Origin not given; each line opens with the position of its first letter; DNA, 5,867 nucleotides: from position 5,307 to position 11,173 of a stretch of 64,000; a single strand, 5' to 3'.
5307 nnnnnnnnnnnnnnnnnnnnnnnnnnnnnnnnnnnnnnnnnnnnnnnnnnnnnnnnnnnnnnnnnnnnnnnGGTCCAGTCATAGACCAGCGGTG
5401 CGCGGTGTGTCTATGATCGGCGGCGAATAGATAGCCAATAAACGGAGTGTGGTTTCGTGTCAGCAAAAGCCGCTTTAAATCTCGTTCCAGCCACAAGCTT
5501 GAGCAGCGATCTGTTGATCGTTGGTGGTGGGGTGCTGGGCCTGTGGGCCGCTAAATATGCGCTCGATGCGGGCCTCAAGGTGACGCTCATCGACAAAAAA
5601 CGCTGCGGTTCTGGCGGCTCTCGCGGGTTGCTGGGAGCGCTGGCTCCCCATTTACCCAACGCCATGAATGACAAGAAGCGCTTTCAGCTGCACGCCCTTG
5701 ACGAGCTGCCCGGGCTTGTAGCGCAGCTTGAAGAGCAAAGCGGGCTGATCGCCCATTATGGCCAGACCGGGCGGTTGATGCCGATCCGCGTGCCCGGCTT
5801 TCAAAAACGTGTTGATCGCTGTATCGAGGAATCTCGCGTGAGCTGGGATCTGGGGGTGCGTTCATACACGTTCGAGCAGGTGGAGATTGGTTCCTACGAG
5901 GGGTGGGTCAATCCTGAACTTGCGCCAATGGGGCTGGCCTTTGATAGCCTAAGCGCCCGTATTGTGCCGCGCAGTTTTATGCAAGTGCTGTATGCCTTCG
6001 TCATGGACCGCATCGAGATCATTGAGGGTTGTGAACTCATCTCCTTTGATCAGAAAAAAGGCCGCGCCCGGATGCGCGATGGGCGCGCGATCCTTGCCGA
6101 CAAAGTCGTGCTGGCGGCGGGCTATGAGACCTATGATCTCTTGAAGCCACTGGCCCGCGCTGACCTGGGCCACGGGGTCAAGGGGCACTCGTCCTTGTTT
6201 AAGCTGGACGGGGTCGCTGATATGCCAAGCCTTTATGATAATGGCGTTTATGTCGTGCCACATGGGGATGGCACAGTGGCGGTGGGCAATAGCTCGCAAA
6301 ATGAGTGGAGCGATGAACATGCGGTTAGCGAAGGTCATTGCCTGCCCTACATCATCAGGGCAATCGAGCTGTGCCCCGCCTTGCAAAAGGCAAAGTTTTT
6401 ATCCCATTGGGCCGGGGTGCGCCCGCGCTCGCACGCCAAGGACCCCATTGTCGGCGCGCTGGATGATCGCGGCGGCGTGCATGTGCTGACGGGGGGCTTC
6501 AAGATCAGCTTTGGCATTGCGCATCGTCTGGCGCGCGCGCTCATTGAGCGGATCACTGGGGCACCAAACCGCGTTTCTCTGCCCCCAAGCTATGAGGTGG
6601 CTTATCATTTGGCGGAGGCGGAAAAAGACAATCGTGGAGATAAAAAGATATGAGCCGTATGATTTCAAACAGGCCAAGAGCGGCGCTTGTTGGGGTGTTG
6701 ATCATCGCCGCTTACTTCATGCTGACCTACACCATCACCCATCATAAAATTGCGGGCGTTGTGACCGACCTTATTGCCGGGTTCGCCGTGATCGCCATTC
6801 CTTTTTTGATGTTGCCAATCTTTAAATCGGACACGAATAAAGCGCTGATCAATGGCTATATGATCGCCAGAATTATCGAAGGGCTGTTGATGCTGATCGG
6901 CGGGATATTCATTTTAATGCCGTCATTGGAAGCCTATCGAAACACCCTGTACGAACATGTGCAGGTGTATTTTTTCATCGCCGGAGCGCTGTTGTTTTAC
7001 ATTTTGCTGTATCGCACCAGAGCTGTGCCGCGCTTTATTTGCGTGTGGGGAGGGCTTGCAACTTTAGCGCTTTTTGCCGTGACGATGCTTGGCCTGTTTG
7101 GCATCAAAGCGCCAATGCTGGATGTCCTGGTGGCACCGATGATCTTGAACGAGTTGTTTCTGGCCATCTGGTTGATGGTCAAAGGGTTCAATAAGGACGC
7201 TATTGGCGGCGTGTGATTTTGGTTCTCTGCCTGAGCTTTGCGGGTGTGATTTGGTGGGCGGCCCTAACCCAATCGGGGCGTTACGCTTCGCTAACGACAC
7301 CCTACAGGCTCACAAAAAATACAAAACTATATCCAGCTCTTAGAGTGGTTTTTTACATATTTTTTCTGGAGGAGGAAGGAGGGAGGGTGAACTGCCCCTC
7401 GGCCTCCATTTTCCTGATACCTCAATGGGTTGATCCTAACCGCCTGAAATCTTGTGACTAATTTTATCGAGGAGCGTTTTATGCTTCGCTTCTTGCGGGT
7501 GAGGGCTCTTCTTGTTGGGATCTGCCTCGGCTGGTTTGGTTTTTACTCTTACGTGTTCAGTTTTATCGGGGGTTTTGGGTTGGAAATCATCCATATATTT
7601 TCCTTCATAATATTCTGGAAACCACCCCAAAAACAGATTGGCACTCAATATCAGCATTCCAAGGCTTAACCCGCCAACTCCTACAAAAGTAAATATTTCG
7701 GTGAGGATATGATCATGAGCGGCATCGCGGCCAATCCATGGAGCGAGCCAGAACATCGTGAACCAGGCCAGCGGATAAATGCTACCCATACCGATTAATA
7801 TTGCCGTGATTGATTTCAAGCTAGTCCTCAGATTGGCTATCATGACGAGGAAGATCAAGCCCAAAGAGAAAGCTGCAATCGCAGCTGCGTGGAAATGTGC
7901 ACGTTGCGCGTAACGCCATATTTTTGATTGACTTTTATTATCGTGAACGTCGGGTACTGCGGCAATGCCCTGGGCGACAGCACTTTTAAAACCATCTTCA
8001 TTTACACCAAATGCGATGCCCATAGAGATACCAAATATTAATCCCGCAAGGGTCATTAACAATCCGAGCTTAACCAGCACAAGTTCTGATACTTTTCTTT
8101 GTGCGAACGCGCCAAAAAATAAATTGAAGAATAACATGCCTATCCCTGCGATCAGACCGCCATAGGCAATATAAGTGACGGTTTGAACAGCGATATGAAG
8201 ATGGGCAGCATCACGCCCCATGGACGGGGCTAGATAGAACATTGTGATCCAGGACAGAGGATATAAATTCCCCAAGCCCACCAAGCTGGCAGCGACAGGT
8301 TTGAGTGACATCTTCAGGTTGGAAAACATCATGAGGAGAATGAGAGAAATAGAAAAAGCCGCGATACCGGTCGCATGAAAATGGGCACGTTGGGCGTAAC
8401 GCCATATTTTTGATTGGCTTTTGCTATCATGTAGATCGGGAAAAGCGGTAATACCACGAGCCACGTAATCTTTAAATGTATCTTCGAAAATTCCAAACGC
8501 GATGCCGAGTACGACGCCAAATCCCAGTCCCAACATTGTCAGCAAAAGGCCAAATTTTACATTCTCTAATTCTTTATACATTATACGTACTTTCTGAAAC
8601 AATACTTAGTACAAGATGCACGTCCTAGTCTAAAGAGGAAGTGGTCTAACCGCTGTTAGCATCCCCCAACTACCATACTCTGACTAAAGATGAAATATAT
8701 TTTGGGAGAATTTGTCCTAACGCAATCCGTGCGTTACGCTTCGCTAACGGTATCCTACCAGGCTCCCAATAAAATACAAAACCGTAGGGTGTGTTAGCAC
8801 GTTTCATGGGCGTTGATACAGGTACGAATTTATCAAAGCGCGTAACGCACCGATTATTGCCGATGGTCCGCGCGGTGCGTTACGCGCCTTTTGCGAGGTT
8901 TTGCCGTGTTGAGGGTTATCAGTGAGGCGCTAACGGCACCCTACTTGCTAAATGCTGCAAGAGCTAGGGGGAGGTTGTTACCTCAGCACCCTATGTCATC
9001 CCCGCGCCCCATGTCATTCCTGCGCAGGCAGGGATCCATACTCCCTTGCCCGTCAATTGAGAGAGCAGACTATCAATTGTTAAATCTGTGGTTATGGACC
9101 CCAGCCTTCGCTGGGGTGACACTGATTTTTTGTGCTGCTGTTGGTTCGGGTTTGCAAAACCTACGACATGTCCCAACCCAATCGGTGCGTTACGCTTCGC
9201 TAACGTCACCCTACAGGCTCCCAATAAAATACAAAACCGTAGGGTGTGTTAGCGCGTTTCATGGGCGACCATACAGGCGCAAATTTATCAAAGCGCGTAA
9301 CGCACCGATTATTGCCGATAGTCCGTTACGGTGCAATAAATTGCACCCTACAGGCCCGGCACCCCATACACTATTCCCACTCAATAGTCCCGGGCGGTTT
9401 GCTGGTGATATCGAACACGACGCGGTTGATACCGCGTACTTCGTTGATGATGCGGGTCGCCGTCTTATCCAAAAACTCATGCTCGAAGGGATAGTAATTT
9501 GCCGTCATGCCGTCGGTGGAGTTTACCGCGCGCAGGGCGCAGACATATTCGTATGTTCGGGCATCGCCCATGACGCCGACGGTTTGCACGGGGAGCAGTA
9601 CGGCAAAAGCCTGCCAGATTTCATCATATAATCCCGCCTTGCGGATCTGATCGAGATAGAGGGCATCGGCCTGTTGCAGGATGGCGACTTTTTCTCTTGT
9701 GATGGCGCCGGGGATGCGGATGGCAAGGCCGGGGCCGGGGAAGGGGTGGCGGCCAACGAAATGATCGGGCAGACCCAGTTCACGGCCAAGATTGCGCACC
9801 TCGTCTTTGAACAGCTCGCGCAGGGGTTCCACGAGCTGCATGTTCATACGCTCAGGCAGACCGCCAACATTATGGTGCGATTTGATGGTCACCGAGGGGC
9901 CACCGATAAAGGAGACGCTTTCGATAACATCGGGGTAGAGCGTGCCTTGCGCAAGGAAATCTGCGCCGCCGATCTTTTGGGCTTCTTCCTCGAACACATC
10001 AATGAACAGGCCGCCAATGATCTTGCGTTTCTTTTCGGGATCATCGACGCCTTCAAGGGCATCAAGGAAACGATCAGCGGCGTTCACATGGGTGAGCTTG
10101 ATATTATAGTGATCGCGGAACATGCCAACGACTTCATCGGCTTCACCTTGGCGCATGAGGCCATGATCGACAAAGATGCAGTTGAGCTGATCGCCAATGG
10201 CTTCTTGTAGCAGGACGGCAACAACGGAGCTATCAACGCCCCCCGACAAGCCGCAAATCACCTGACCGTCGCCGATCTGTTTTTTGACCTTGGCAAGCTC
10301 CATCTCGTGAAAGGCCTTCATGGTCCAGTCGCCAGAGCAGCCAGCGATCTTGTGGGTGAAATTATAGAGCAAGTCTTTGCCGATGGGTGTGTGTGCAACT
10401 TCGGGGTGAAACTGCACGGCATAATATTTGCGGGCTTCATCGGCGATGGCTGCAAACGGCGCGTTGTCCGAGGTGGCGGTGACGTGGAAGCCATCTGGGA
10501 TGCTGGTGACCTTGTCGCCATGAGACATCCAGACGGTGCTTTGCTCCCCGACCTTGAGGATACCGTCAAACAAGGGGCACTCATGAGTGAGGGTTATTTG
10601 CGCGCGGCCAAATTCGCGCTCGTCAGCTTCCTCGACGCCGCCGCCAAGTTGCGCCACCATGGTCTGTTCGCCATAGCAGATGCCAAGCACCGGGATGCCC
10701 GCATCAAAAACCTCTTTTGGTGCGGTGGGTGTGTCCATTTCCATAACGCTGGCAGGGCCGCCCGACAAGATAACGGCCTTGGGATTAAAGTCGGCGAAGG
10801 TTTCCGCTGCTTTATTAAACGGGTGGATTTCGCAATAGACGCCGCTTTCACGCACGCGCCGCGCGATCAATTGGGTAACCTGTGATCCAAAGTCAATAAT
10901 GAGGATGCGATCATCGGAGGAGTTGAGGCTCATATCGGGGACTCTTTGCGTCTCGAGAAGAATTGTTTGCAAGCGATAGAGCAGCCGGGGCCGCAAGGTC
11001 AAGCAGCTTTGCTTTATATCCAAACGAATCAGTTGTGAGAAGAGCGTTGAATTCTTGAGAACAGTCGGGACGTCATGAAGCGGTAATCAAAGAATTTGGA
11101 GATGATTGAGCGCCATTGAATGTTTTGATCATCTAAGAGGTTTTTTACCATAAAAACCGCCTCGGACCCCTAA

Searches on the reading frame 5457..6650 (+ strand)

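Call 27: search_protein_families(library=pfam, proteins=[window:5457-6650:+], max_evalue=0.0001)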
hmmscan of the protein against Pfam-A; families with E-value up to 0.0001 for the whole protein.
window:5457-6650:+ (398 aa): 2 families
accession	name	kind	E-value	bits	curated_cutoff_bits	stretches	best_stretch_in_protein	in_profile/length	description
PF01266.30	DAO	-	2.9e-37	129.5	27.9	1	18-360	1-352/353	FAD dependent oxidoreductase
PF07992.20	Pyr_redox_2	-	6.3e-07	29.5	26.1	1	18-228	2-114/291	Pyridine nucleotide-disulphide oxidoreductase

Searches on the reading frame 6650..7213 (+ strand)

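Call 27: search_protein_families(library=pfam, proteins=[window:6650-7213:+], max_evalue=0.0001)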
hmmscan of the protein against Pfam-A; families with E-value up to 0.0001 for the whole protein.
window:6650-7213:+ (188 aa): 1 family
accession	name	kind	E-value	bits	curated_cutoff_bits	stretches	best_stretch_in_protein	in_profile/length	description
PF14329.11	DUF4386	-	2.3e-15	57.5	27.6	1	34-179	45-210/210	Domain of unknown function (DUF4386)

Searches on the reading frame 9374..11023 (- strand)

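Call 27: search_protein_families(library=pfam, proteins=[window:9374-11023:-], max_evalue=0.0001)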
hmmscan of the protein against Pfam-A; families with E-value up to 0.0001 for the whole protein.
window:9374-11023:- (550 aa): 5 families
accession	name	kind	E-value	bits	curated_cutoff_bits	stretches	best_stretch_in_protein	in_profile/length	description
PF00117.34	GATase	-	3.7e-45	154.4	22.8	1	41-225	1-189/190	Glutamine amidotransferase class-I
PF00958.27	GMP_synt_C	-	1.9e-43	146.9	27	1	459-549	2-92/92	GMP synthase C terminal domain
PF02540.23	NAD_synthase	-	5.3e-10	39.3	21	1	248-279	14-45/242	NAD synthase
PF07722.19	Peptidase_C26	-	8.4e-09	36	20.5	1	104-208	100-219/219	Peptidase C26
PF03054.22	tRNA_Me_trans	-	2.7e-05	24.3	20.6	0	254-286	2-33/202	tRNA methyl transferase HUP domain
